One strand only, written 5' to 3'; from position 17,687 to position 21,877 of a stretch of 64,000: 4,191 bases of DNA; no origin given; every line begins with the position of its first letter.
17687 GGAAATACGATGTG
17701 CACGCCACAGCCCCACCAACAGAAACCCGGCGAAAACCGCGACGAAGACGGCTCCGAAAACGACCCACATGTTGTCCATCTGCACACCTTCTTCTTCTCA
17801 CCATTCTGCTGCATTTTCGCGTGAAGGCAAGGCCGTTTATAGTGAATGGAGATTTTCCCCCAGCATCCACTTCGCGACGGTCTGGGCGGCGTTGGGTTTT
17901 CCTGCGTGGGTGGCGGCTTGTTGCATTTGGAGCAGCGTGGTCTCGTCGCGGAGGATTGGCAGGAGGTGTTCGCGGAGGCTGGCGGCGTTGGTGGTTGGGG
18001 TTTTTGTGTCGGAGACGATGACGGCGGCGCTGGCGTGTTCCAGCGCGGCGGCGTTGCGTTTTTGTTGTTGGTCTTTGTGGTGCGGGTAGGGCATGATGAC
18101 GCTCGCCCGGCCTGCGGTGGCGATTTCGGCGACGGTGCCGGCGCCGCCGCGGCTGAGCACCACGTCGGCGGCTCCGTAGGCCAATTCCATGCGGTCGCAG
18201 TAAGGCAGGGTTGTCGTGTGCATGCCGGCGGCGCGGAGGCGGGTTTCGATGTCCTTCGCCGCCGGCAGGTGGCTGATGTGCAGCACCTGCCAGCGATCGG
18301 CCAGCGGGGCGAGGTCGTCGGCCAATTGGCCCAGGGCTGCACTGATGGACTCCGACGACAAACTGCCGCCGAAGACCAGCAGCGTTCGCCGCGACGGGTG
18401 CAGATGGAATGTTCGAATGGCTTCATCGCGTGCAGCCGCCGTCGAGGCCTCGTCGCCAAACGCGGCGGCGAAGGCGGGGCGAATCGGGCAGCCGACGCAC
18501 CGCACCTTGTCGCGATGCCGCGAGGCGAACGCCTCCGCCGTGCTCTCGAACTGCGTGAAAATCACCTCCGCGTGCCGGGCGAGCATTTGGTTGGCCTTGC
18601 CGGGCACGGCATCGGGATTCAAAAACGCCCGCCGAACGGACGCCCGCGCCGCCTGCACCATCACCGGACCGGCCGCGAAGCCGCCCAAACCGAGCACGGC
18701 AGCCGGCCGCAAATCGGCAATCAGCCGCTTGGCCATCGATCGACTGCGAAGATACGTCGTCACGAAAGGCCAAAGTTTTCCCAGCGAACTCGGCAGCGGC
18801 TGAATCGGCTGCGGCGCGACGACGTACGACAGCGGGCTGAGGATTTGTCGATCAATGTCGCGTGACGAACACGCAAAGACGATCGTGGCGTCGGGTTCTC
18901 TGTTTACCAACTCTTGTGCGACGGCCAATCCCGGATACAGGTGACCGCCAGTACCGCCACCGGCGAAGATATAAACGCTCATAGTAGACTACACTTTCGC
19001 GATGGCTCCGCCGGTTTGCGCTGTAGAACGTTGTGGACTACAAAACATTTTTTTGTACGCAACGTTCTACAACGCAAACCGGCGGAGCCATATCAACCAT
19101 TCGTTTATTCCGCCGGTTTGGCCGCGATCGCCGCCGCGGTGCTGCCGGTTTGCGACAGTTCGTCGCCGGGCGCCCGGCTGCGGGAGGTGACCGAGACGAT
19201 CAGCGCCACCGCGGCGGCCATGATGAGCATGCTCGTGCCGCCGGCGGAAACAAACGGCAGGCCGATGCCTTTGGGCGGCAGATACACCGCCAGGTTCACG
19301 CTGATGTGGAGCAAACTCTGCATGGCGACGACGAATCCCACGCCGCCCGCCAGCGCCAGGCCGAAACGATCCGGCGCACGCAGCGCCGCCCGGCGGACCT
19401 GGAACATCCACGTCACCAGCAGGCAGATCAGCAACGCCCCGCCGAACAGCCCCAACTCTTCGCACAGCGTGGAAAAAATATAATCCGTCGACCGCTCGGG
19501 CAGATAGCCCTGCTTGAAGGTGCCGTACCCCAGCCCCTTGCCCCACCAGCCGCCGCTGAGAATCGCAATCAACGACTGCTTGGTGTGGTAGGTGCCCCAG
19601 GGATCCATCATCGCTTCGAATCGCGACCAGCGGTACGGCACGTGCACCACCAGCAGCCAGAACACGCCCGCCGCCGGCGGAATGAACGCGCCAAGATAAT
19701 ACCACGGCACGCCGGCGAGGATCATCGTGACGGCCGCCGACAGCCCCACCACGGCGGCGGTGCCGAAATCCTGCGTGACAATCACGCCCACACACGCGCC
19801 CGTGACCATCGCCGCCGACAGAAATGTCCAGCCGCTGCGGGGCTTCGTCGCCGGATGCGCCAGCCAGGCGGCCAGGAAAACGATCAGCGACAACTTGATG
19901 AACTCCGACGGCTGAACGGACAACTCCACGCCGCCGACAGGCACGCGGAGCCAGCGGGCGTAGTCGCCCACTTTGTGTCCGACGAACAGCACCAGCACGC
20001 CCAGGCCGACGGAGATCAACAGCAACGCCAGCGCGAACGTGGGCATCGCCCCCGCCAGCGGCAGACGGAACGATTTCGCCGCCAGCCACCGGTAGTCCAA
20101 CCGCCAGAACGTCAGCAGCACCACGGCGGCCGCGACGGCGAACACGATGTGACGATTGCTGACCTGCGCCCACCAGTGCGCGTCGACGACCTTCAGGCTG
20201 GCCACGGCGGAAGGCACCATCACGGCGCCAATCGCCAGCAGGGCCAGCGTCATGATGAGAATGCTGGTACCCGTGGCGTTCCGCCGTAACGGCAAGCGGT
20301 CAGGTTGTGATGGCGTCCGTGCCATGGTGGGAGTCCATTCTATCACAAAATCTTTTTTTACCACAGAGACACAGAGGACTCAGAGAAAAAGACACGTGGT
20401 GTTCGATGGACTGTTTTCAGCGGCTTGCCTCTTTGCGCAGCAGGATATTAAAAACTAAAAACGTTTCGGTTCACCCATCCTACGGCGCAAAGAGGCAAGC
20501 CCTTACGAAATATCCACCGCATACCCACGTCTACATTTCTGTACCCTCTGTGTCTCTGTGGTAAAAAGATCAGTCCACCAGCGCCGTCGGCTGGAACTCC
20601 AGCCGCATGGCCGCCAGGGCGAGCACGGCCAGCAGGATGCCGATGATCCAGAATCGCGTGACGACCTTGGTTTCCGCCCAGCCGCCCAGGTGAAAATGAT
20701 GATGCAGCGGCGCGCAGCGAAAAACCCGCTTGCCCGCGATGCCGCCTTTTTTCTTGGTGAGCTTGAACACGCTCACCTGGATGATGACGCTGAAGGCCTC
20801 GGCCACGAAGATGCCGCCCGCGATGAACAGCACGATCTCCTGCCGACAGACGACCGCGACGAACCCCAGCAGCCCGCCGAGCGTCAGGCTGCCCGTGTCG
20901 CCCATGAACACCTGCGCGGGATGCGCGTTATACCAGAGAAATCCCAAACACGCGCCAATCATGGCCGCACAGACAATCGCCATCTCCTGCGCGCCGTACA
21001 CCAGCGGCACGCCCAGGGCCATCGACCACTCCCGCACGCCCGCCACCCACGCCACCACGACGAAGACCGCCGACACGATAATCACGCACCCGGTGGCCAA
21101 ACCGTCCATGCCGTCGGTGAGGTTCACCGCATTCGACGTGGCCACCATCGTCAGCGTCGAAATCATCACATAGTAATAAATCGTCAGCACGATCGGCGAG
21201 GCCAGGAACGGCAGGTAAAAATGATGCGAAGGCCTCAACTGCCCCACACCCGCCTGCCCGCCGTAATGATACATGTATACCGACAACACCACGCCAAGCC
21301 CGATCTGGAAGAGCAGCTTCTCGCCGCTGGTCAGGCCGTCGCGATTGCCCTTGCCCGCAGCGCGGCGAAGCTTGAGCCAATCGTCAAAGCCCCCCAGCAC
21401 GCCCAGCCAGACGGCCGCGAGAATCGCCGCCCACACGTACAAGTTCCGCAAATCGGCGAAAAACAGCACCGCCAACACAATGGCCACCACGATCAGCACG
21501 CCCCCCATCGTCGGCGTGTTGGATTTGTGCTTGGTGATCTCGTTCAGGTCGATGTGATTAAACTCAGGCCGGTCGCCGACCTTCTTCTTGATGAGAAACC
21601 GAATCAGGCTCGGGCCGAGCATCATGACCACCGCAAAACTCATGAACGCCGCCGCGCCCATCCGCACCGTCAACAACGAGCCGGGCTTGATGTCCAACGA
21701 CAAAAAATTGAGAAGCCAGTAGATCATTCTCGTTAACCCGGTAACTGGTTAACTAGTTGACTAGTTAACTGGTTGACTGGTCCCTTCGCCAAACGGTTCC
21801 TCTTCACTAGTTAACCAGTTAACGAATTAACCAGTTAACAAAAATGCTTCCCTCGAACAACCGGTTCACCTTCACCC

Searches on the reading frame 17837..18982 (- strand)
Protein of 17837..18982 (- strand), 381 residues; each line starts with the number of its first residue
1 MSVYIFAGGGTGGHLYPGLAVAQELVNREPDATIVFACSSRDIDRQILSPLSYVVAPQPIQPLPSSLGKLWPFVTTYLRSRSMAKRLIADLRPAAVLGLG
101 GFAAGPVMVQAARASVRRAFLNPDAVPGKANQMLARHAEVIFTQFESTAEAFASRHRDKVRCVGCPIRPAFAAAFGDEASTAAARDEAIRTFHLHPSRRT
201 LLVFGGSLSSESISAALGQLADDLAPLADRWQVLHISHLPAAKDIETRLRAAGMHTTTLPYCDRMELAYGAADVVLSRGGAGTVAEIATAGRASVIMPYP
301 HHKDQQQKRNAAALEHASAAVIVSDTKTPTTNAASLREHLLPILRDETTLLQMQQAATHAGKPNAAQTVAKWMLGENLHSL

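Call 57: find_encoding_contigs(protein=window:17837-18982:-, flank=10000, max_places=3)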
Protein window:17837-18982:- (381 aa): no gene with exactly this product is on record in the collection.

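Call 59: search_protein_families(library=pfam, proteins=[window:17837-18982:-], max_evalue=0.00001)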
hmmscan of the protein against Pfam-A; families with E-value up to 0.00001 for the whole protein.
window:17837-18982:- (381 aa): 2 families
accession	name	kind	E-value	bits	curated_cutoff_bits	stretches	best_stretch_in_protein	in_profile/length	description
PF04101.22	Glyco_tran_28_C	-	1.4e-25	90.7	22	1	200-368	1-165/166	Glycosyltransferase family 28 C-terminal domain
PF03033.26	Glyco_transf_28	-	2.1e-18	67.2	26.2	1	5-142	2-138/139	Glycosyltransferase family 28 N-terminal domain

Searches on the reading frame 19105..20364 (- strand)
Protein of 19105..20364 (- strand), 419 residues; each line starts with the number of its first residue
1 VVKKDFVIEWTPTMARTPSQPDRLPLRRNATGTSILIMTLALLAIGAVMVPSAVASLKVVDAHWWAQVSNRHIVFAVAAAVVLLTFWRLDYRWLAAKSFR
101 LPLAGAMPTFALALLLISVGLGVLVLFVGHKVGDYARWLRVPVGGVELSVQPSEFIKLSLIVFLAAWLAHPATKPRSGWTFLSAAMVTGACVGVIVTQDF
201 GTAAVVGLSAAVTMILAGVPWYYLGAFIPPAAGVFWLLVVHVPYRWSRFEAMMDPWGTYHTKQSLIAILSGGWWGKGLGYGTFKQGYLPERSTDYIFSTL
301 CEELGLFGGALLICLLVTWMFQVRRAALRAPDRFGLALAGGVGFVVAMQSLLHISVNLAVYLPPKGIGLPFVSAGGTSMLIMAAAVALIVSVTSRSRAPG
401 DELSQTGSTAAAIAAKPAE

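Call 59: search_protein_families(library=pfam, proteins=[window:19105-20364:-], max_evalue=0.00001)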
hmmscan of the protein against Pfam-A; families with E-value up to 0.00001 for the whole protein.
window:19105-20364:- (419 aa): 1 family
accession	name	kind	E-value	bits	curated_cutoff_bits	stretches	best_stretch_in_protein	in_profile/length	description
PF01098.24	FTSW_RODA_SPOVE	-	1.6e-63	215.3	26.4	1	35-396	3-354/356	Cell cycle protein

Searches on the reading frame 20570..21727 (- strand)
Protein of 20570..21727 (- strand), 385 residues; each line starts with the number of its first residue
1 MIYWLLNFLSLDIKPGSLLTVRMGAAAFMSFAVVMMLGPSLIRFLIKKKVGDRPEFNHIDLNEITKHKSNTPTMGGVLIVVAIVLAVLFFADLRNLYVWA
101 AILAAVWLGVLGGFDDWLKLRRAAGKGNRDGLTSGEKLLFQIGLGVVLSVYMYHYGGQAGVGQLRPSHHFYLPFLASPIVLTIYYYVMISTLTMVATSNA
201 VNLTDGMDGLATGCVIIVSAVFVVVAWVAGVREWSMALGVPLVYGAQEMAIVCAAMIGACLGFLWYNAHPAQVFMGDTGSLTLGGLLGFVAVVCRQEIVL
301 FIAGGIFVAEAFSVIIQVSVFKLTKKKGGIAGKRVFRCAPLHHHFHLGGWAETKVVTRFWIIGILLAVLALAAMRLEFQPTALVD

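Call 59: search_protein_families(library=pfam, proteins=[window:20570-21727:-], max_evalue=0.00001)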
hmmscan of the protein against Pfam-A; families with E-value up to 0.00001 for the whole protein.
window:20570-21727:- (385 aa): 2 families
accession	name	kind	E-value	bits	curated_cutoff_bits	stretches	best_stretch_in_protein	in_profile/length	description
PF00953.26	Glycos_transf_4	-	1.1e-30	107.2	27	1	99-293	2-158/160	Glycosyl transferase family 4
PF10555.14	MraY_sig1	-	2.1e-06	27.4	20.1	1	68-80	1-13/13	Phospho-N-acetylmuramoyl-pentapeptide-transferase signature 1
